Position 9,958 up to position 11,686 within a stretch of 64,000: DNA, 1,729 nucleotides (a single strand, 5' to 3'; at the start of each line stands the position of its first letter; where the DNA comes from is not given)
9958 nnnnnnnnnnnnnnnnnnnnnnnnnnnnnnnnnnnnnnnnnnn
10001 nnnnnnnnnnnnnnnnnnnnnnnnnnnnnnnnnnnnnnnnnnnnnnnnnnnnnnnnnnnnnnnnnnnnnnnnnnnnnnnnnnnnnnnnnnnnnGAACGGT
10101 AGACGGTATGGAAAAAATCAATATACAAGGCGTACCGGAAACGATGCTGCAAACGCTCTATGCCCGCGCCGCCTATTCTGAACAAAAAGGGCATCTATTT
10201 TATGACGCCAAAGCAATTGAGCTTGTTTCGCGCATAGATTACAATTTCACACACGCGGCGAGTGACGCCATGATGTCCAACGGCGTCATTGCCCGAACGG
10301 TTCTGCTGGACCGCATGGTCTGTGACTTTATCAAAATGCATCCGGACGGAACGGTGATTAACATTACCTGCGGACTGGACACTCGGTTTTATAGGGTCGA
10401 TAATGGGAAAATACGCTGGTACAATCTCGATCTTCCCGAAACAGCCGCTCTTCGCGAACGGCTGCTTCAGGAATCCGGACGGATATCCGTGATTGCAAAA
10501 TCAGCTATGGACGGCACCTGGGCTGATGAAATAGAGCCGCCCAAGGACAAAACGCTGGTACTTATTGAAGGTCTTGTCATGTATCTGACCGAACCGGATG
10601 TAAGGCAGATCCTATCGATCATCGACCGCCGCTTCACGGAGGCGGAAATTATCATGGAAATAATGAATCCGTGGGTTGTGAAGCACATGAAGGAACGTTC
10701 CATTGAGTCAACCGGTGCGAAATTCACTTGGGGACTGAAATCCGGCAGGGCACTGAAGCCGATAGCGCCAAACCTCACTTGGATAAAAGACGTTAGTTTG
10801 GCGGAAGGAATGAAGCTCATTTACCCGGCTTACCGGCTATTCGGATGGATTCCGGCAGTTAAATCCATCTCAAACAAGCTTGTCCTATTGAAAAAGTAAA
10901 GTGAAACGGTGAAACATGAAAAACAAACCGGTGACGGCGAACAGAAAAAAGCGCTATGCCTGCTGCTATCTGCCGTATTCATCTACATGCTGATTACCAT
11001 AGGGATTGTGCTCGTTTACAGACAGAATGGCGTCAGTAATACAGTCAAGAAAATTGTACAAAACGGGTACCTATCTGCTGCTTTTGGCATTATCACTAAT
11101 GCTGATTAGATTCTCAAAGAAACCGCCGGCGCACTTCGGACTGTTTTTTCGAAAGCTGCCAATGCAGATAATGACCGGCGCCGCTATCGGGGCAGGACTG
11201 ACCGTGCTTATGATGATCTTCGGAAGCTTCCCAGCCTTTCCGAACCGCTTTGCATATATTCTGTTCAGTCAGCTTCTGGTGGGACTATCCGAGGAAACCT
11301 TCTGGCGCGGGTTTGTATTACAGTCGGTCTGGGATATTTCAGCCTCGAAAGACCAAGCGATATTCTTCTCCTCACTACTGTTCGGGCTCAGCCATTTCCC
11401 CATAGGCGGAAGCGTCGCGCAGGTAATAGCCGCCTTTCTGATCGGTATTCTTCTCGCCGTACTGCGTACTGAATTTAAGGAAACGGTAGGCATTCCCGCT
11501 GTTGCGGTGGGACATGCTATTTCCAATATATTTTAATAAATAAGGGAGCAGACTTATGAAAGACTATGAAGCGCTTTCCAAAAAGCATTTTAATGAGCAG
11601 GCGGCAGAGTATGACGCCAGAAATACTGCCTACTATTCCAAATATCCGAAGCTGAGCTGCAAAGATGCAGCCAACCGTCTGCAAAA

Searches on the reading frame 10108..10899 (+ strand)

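Call 41: search_protein_families(library=pfam, proteins=[window:10108-10899:+], max_evalue=0.00001)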
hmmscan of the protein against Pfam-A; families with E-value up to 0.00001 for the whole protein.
window:10108-10899:+ (263 aa): 1 family
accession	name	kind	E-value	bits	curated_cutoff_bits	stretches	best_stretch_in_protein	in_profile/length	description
PF04072.20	LCM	-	2.7e-15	57.2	22.3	1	15-172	3-186/187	Leucine carboxyl methyltransferase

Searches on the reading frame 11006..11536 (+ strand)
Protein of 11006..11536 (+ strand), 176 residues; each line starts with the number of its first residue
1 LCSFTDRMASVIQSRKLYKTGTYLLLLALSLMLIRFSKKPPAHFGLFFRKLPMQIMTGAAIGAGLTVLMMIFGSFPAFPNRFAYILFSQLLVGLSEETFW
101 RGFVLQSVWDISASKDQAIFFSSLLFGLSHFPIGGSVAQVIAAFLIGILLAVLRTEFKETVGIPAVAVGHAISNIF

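Call 41: search_protein_families(library=pfam, proteins=[window:11006-11536:+], max_evalue=0.00001)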
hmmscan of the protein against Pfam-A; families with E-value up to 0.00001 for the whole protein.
window:11006-11536:+ (176 aa): 1 family
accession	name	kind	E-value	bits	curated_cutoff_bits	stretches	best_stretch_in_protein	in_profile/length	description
PF02517.21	Rce1-like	-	8.1e-15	55.3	22.4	1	82-176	5-93/93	Type II CAAX prenyl endopeptidase Rce1-like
